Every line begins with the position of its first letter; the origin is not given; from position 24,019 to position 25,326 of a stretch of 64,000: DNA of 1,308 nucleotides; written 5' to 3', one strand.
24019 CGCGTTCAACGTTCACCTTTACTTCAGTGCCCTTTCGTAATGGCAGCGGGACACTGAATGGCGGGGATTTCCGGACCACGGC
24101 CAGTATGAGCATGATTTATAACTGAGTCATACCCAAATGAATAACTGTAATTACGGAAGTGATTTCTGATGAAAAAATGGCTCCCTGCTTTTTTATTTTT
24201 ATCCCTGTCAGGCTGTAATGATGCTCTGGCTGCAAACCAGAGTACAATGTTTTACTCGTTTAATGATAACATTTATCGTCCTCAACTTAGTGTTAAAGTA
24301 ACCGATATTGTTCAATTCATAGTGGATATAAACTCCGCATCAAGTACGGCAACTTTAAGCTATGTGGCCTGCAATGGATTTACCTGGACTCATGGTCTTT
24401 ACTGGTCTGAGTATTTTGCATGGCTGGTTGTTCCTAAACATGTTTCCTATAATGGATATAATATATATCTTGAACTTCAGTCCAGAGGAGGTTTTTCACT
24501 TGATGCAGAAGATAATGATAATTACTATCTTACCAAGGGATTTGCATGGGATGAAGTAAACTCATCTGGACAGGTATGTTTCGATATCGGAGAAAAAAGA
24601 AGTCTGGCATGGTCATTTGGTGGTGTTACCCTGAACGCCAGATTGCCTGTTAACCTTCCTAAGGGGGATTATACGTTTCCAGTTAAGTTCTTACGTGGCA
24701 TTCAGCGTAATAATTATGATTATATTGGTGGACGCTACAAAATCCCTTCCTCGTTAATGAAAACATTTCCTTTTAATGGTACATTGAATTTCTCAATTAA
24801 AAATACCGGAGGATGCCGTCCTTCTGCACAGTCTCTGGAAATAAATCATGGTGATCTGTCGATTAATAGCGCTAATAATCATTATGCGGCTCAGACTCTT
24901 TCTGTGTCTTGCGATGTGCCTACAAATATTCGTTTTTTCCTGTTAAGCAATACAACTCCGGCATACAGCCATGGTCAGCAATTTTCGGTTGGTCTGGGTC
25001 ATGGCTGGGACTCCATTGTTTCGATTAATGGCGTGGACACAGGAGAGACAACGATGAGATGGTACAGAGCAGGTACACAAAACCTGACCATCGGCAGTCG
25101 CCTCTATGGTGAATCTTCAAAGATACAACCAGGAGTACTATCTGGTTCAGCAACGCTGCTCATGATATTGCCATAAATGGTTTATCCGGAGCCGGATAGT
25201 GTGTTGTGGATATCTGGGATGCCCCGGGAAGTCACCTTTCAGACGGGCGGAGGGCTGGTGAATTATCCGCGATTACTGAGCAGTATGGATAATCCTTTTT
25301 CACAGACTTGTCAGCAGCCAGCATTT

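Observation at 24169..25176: PapG adhesin allele is not class II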

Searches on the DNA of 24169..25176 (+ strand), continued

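Call 42: get_annotated_region(hit=H46, flank=1500)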
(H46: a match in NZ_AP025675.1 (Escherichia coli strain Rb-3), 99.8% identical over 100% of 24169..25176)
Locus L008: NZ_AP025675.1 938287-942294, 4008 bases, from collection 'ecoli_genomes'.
description: Escherichia coli strain Rb-3 chromosome, complete genome
organism: Escherichia coli strain Rb-3 (NCBI taxid 562)
replicon: chromosome; assembly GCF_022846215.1
host: Homo sapiens; source: -; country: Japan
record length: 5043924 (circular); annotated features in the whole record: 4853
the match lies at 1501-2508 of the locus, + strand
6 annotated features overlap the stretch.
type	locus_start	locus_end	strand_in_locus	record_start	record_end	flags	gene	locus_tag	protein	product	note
CDS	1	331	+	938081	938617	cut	-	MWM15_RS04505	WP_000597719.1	fimbrial protein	-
CDS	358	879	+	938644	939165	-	-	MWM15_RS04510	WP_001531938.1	fimbrial protein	-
CDS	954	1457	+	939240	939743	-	papF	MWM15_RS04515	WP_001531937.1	P fimbrial tip protein PapF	-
CDS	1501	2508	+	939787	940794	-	papG-III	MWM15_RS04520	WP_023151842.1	P fimbria tip G-adhesin PapG-III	-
CDS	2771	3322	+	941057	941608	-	papX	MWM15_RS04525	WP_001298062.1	HTH-type transcriptional regulator PapX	-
CDS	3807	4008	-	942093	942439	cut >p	-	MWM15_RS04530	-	GTP-binding protein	frameshifted; incomplete; partial in the middle of a contig; missing N-terminus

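Call 43: get_annotated_region(hit=H15, flank=1500)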
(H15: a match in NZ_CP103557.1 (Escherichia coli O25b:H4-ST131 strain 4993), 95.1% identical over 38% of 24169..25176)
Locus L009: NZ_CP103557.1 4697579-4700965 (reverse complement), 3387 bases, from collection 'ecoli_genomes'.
description: Escherichia coli O25b:H4-ST131 strain 4993 chromosome, complete genome
organism: Escherichia coli O25b:H4-ST131 strain 4993 (NCBI taxid 941322)
replicon: chromosome; assembly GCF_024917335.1
host: Homo sapiens; source: blood; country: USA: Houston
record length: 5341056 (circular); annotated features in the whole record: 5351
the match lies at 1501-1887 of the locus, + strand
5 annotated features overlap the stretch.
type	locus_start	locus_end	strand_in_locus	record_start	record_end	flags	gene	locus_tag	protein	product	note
CDS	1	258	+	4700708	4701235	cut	-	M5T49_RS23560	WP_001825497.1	fimbrial protein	-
CDS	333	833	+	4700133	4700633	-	papF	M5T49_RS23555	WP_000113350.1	P fimbrial tip protein PapF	-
CDS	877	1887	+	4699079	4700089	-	papG-II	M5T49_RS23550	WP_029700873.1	P fimbria tip G-adhesin PapG-II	-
CDS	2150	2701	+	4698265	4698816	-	papX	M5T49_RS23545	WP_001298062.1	HTH-type transcriptional regulator PapX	-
CDS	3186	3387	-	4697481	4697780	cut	-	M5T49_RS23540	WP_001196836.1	hypothetical protein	-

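Call 45: get_annotated_region(hit=H6, flank=300)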
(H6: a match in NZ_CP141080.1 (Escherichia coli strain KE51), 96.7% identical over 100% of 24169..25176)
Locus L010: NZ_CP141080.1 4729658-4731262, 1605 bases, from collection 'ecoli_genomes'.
description: Escherichia coli strain KE51 chromosome, complete genome
organism: Escherichia coli strain KE51 (NCBI taxid 562)
replicon: chromosome; assembly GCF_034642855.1
host: Homo sapiens; source: Infected Human Urine; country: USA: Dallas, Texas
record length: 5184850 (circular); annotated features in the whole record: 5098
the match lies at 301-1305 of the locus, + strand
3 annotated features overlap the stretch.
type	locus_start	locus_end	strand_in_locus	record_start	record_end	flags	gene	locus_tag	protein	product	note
CDS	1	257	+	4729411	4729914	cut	papF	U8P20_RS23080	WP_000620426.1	P fimbrial tip protein PapF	-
CDS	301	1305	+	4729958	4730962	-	papG-III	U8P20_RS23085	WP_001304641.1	P fimbria tip G-adhesin PapG-III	-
CDS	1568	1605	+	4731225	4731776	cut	papX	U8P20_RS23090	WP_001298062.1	HTH-type transcriptional regulator PapX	-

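Call 46: get_annotated_region(hit=H4, flank=300)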
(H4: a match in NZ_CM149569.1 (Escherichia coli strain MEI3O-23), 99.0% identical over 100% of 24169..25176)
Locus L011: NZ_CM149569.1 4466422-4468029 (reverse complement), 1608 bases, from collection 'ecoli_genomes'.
description: Escherichia coli strain MEI3O-23 chromosome, whole genome shotgun sequence
organism: Escherichia coli strain MEI3O-23 (NCBI taxid 562)
replicon: chromosome; assembly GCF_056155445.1
host: -; source: Soil surface; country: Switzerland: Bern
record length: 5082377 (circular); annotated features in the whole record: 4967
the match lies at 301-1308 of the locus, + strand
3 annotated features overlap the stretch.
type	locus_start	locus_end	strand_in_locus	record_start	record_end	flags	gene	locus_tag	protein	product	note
CDS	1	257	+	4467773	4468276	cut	papF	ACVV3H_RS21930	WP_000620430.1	P fimbrial tip protein PapF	-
CDS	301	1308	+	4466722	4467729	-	papG-III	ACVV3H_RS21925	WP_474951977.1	P fimbria tip G-adhesin PapG-III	-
CDS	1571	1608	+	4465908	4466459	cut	-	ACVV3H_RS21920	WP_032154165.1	MarR family transcriptional regulator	-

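Call 47: get_annotated_region(hit=H5, flank=300)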
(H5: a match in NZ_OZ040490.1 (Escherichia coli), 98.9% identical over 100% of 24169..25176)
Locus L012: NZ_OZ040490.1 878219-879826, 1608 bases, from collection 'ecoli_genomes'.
description: Escherichia coli isolate 30602_1#64 chromosome 1, complete sequence
organism: Escherichia coli (NCBI taxid 562)
replicon: chromosome; assembly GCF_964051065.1
host: -; source: -; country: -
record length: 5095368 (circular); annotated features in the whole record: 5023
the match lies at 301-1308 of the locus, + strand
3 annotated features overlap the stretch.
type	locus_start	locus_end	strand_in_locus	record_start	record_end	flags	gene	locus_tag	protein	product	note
CDS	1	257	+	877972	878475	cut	papF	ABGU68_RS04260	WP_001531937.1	P fimbrial tip protein PapF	-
CDS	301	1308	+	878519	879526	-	papG-III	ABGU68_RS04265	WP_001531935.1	P fimbria tip G-adhesin PapG-III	-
CDS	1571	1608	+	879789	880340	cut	sfaX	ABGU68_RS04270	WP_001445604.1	HTH-type transcriptional regulator SfaX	-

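Call 48: get_annotated_region(hit=H123, flank=900)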
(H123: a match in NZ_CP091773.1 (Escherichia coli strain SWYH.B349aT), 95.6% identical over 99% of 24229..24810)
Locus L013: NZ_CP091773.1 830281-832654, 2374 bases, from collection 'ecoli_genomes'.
description: Escherichia coli strain SWYH.B349aT chromosome, complete genome
organism: Escherichia coli strain SWYH.B349aT (NCBI taxid 562)
replicon: chromosome; assembly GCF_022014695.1
host: Equus ferus caballus (Thoroughbred); source: feces; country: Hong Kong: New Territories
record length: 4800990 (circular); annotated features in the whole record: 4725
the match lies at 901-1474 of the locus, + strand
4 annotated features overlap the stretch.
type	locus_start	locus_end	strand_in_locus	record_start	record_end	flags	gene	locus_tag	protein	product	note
CDS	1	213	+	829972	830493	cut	papE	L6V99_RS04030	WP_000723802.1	P fimbrial minor subunit PapE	-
CDS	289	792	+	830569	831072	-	papF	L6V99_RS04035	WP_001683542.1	P fimbrial tip protein PapF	-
CDS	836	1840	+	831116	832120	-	papG-III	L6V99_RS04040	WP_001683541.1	P fimbria tip G-adhesin PapG-III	-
CDS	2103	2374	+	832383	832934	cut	papX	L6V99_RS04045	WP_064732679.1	HTH-type transcriptional regulator PapX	-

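Call 51: search_dna_similar(query=window:24622-24682:+, collection=ecoli_genomes, mode=near, max_rows=8, rows=best)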
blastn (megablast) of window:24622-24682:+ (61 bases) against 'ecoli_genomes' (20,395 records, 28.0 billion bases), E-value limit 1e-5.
Records with a match: 119; places in all: 149; records where one place covers at least 80% of the query: 119.
Genomes with a match: 119 of 5426; with a place that covers at least 80% of the query: 119. Places per genome that has any: lowest 1, median 1, highest 2. On chromosomes: 149 places; on plasmids: 0.
Best place of each record, by identity: >=99% 1; 95-99% 106; 90-95% 12.
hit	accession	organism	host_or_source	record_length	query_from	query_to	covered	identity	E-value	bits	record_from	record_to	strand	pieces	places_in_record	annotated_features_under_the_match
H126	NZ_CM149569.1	Escherichia coli strain MEI3O-23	Soil surface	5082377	1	61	100%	100.0%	5e-23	113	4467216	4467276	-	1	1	papG-III: P fimbria tip G-adhesin PapG-III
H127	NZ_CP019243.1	Escherichia coli strain Combat2C1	Homo sapiens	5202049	1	61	100%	98.4%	2e-21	108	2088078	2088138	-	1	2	papG-III: P fimbria tip G-adhesin PapG-III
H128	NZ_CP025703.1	Escherichia coli strain BH100N substr. MG2017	Homo sapiens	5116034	1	61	100%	98.4%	2e-21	108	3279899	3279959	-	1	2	papG-III: P fimbria tip G-adhesin PapG-III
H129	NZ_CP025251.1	Escherichia coli strain BH100 substr. MG2017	Homo sapiens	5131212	1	61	100%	98.4%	2e-21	108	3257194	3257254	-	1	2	papG-III: P fimbria tip G-adhesin PapG-III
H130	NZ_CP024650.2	Escherichia coli strain BH100 substr. MG2014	Homo sapiens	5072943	1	61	100%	98.4%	2e-21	108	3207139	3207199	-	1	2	papG-III: P fimbria tip G-adhesin PapG-III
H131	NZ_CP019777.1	Escherichia coli NU14 strain NU14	Homo sapiens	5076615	1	61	100%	98.4%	2e-21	108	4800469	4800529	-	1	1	papG-III: P fimbria tip G-adhesin PapG-III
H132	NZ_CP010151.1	Escherichia coli strain D8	dog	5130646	1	61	100%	98.4%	2e-21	108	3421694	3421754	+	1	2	papG-III: P fimbria tip G-adhesin PapG-III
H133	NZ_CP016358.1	Escherichia coli strain K-15KW01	Homo sapiens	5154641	1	61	100%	98.4%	2e-21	108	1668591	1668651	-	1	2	papG-III: P fimbria tip G-adhesin PapG-III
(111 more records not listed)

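Call 54: search_dna_similar(query=L006:1-4008:+, collection=ecoli_genomes, mode=near, max_rows=60, rows=best)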
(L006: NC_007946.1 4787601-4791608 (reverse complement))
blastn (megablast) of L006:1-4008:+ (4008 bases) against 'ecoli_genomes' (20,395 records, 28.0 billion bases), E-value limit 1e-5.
Records with a match: 2232; places in all: 3843; records where one place covers at least 80% of the query: 297.
Genomes with a match: 2090 of 5426; with a place that covers at least 80% of the query: 297. Places per genome that has any: lowest 1, median 1, highest 35. On chromosomes: 3486 places; on plasmids: 357.
Best place of each record, by identity: >=99% 251; 95-99% 1049; 90-95% 822; 80-90% 78; 60-80% 32.
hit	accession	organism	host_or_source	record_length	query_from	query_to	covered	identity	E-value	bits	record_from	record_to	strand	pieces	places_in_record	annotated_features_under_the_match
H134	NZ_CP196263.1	Escherichia coli strain AH21F008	Homo sapiens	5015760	1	4008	100%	100.0%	0e+0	7419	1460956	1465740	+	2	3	PapG carbohydrate binding domain-containing protein | IS1-like element IS1A family transposase | papX: HTH-type transcriptional regulator PapX | fimbrial protein (x2) | papF: P fimbrial tip protein PapF | and 2 other names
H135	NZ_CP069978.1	Escherichia coli strain FDAARGOS_1299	Homo sapiens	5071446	1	4008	100%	100.0%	0e+0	7411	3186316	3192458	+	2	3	istA: IS21-like element IS21 family transposase | papG-III: P fimbria tip G-adhesin PapG-III | istB: IS21-like element IS21 family helper ATPase IstB | papX: HTH-type transcriptional regulator PapX | fimbrial protein (x2) | and 2 other names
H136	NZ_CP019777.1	Escherichia coli NU14 strain NU14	Homo sapiens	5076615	1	4008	100%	100.0%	0e+0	7402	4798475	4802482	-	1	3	papG-III: P fimbria tip G-adhesin PapG-III | papX: HTH-type transcriptional regulator PapX | fimbrial protein (x2) | papF: P fimbrial tip protein PapF | GTP-binding protein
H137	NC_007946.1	Escherichia coli UTI89 strain UTI89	-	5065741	1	4008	100%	100.0%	0e+0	7402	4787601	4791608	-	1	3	papG-III: P fimbria tip G-adhesin PapG-III | papX: HTH-type transcriptional regulator PapX | fimbrial protein (x2) | papF: P fimbrial tip protein PapF | GTP-binding protein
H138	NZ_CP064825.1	Escherichia coli UTI89 strain UTI89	Homo sapiens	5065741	1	4008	100%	100.0%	0e+0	7402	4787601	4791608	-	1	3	papG-III: P fimbria tip G-adhesin PapG-III | papX: HTH-type transcriptional regulator PapX | fimbrial protein (x2) | papF: P fimbrial tip protein PapF | GTP-binding protein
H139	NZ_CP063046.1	Escherichia coli strain KC-Dl-1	Delphinapterus leucas (Beluga whale)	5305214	1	4008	100%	100.0%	0e+0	7402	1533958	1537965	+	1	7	papG-III: P fimbria tip G-adhesin PapG-III | papX: HTH-type transcriptional regulator PapX | fimbrial protein (x2) | papF: P fimbrial tip protein PapF | GTP-binding protein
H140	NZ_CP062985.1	Escherichia coli UTI89 strain UTI89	Homo sapiens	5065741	1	4008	100%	100.0%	0e+0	7402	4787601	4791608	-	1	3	papG-III: P fimbria tip G-adhesin PapG-III | papX: HTH-type transcriptional regulator PapX | fimbrial protein (x2) | papF: P fimbrial tip protein PapF | GTP-binding protein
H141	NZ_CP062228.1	Escherichia coli strain UTI89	Homo sapiens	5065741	1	4008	100%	100.0%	0e+0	7402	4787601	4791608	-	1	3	papG-III: P fimbria tip G-adhesin PapG-III | papX: HTH-type transcriptional regulator PapX | fimbrial protein (x2) | papF: P fimbrial tip protein PapF | GTP-binding protein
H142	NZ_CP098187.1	Escherichia coli strain Z0117EC0117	Canis lupus familiaris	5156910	1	4008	100%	100.0%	0e+0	7402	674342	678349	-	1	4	papG-III: P fimbria tip G-adhesin PapG-III | papX: HTH-type transcriptional regulator PapX | fimbrial protein (x2) | papF: P fimbrial tip protein PapF | GTP-binding protein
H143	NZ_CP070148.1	Escherichia coli strain FDAARGOS_1297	Homo sapiens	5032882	1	4008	100%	100.0%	0e+0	7402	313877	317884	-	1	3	papG-III: P fimbria tip G-adhesin PapG-III | papX: HTH-type transcriptional regulator PapX | fimbrial protein (x2) | papF: P fimbrial tip protein PapF | GTP-binding protein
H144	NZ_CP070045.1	Escherichia coli strain FDAARGOS_1303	Homo sapiens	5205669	1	4008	100%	100.0%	0e+0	7402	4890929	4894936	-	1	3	papG-III: P fimbria tip G-adhesin PapG-III | papX: HTH-type transcriptional regulator PapX | fimbrial protein (x2) | papF: P fimbrial tip protein PapF | GTP-binding protein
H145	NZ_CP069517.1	Escherichia coli strain FDAARGOS_1262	Homo sapiens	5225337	1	4008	100%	100.0%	0e+0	7402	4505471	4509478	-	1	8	papG-III: P fimbria tip G-adhesin PapG-III | papX: HTH-type transcriptional regulator PapX | fimbrial protein (x2) | papF: P fimbrial tip protein PapF | GTP-binding protein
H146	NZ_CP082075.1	Escherichia coli strain MS20658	Homo sapiens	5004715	1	4008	100%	100.0%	0e+0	7402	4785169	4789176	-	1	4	papG-III: P fimbria tip G-adhesin PapG-III | papX: HTH-type transcriptional regulator PapX | fimbrial protein (x2) | papF: P fimbrial tip protein PapF | GTP-binding protein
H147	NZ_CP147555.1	Escherichia coli strain GN05064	Homo sapiens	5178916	1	4008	100%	100.0%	0e+0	7402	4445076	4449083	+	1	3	papG-III: P fimbria tip G-adhesin PapG-III | papX: HTH-type transcriptional regulator PapX | fimbrial protein (x2) | papF: P fimbrial tip protein PapF | GTP-binding protein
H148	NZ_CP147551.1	Escherichia coli strain GN04979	Homo sapiens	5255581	1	4008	100%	100.0%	0e+0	7402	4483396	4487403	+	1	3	papG-III: P fimbria tip G-adhesin PapG-III | papX: HTH-type transcriptional regulator PapX | fimbrial protein (x2) | papF: P fimbrial tip protein PapF | GTP-binding protein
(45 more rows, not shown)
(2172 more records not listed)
